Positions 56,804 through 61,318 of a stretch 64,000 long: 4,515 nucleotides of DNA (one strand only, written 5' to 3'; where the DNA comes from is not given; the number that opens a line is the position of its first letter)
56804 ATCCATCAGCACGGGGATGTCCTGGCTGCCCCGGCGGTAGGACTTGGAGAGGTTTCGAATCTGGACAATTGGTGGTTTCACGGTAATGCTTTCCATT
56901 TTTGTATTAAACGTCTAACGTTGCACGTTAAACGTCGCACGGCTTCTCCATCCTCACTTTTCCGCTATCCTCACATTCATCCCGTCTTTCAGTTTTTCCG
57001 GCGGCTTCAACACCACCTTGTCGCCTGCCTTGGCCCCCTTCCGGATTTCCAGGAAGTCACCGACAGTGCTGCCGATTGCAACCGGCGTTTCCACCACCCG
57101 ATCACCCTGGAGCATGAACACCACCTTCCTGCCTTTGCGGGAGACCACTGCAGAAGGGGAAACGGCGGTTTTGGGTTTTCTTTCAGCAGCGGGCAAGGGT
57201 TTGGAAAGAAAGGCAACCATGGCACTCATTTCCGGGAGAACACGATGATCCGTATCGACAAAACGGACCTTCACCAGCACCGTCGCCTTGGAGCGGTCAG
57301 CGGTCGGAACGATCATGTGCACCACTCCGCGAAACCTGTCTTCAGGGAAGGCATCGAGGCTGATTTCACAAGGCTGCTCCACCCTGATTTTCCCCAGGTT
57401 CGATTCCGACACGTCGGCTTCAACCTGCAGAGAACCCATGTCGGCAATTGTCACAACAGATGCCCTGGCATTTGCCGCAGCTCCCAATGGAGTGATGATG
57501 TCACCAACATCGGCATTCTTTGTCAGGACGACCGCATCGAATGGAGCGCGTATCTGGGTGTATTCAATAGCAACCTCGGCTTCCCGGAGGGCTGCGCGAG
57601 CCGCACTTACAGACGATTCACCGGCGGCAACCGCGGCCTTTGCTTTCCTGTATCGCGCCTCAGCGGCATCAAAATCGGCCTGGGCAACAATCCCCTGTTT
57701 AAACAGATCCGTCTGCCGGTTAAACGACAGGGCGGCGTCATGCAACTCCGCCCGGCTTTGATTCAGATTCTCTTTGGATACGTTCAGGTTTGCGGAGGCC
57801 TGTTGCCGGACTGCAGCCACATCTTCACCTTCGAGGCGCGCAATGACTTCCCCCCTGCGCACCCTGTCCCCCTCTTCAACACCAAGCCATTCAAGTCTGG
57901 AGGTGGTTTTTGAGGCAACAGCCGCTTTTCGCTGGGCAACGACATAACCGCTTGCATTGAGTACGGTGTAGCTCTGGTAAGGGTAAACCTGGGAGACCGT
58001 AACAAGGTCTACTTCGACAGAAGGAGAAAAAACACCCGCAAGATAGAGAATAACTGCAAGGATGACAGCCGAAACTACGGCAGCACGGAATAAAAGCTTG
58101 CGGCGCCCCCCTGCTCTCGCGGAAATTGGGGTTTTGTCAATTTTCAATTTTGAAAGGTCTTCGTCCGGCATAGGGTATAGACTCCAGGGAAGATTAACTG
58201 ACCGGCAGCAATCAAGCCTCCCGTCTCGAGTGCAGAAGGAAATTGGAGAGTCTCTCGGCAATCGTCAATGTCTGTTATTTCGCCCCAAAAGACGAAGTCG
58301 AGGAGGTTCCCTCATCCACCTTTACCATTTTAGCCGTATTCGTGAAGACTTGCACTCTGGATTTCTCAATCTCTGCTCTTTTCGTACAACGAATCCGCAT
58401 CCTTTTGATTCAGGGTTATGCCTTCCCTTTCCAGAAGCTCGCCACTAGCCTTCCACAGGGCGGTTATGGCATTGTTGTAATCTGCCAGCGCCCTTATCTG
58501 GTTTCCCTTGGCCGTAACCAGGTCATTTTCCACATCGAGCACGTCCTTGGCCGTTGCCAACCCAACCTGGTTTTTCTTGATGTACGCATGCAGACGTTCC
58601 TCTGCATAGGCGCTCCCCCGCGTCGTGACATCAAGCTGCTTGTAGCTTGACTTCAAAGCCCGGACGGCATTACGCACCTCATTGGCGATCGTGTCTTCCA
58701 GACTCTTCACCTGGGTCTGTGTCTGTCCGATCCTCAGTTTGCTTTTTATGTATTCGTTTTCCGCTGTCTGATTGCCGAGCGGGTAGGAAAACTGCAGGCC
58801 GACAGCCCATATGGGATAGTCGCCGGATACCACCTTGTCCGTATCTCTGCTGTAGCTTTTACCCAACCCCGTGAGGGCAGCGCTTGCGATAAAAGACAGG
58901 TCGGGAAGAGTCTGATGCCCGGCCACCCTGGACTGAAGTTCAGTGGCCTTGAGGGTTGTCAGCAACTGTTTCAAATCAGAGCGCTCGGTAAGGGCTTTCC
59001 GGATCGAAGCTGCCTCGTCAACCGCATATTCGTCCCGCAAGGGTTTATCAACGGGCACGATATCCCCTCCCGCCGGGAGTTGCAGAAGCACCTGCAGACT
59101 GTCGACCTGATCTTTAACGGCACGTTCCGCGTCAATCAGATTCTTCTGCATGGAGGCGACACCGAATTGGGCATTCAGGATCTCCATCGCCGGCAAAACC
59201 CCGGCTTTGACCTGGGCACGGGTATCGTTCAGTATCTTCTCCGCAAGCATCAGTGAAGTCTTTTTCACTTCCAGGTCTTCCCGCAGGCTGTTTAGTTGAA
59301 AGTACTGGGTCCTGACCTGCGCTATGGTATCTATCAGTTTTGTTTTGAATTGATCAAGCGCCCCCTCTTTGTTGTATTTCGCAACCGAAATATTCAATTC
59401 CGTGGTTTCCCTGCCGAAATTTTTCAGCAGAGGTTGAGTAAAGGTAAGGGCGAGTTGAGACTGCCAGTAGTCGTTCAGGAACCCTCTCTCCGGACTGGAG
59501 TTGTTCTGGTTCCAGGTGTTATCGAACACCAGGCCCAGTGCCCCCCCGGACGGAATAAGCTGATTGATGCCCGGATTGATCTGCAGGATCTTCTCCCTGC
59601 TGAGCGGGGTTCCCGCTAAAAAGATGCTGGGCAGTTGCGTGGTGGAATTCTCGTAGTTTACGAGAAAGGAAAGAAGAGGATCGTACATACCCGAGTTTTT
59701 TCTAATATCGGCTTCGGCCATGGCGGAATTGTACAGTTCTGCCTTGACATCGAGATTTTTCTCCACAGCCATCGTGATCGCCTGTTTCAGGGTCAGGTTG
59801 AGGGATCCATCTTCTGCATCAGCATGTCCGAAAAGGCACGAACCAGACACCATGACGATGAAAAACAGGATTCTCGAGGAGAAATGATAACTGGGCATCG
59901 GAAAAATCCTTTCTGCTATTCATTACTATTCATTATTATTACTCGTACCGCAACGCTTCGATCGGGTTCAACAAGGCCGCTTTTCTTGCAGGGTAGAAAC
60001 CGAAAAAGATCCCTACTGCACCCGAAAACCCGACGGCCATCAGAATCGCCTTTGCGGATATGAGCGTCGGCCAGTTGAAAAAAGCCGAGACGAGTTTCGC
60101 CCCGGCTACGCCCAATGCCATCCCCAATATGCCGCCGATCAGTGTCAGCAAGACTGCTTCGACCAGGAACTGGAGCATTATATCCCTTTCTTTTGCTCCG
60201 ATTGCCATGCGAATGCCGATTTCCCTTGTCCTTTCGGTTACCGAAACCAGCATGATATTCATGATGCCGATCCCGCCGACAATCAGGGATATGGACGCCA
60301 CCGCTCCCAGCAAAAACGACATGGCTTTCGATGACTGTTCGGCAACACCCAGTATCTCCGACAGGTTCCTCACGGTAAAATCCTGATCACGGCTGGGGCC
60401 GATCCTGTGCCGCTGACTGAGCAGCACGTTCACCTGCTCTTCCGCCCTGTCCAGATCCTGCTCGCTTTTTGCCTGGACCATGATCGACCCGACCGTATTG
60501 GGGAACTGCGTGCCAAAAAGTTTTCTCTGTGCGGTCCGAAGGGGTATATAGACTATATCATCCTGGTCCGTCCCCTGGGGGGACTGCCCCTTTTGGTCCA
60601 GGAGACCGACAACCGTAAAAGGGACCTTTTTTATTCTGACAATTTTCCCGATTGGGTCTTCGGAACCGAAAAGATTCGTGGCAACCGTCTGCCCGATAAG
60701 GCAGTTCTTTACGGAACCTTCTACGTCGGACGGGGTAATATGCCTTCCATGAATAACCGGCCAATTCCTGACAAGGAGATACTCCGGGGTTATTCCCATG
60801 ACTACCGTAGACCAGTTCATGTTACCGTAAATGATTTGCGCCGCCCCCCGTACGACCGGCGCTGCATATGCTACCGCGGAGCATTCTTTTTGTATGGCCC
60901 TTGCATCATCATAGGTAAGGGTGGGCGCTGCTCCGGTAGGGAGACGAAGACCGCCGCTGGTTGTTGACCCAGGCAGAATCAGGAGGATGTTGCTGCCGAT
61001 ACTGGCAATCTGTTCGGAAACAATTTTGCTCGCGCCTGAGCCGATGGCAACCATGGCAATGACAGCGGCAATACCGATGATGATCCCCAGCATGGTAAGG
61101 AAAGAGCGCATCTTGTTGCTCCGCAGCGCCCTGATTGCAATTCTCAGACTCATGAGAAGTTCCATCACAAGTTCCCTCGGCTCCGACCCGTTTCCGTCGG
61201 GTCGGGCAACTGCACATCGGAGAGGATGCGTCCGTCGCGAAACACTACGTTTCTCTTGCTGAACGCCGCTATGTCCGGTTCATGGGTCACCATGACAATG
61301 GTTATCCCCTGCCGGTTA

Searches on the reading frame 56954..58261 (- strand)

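Call 75: search_protein_families(library=pfam, proteins=[window:56954-58261:-], max_evalue=0.00001)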
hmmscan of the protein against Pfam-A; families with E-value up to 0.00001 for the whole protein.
window:56954-58261:- (435 aa): 2 families
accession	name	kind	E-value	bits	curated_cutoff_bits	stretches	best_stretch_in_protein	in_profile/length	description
PF16576.10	HlyD_D23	-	2.4e-21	76.4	30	1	104-347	9-214/214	Barrel-sandwich domain of CusB or HlyD membrane-fusion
PF13437.12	HlyD_3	-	7.1e-14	52.9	22.2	1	236-337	1-96/106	HlyD family secretion protein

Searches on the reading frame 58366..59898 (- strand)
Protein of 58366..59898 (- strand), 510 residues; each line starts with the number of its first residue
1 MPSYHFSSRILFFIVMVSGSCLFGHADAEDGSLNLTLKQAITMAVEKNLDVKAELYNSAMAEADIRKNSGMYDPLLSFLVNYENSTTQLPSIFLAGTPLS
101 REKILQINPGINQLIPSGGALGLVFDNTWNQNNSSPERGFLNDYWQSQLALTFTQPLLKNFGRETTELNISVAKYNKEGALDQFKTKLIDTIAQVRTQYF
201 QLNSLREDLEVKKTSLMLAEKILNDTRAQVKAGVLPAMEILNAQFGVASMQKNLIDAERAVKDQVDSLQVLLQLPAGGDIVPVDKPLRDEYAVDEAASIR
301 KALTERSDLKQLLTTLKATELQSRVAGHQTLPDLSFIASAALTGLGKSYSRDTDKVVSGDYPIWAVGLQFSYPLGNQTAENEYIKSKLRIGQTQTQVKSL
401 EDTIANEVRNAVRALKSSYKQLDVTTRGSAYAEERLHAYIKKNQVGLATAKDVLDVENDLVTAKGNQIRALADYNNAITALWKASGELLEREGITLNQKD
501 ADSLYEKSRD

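Call 75: search_protein_families(library=pfam, proteins=[window:58366-59898:-], max_evalue=0.00001)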
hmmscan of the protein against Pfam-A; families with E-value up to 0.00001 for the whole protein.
window:58366-59898:- (510 aa): 1 family
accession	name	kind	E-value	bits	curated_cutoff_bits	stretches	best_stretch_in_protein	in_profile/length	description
PF02321.23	OEP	-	2e-42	145.6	22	2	298-481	4-182/187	Outer membrane efflux protein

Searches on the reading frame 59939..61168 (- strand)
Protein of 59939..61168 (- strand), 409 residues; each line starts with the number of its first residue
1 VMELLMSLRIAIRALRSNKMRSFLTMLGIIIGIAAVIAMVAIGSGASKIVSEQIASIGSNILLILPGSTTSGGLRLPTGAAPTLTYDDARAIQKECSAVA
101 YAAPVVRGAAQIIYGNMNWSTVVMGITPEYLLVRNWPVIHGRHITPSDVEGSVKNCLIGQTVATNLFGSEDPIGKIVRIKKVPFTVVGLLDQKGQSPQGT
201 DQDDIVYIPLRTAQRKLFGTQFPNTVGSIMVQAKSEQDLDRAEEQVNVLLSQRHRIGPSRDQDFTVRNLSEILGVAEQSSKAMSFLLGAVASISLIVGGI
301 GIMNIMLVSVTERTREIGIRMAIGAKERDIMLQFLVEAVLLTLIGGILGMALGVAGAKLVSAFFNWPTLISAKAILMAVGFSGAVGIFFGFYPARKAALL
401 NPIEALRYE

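Call 75: search_protein_families(library=pfam, proteins=[window:59939-61168:-], max_evalue=0.00001)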
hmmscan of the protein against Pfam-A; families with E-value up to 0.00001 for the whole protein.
window:59939-61168:- (409 aa): 2 families
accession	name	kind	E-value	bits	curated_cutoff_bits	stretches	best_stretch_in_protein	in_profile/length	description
PF12704.14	MacB_PCD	-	7.8e-57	193.3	27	1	22-247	1-205/207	MacB-like periplasmic core domain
PF02687.27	FtsX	-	1.2e-19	71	25.5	1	290-401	3-119/120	FtsX-like permease C-terminal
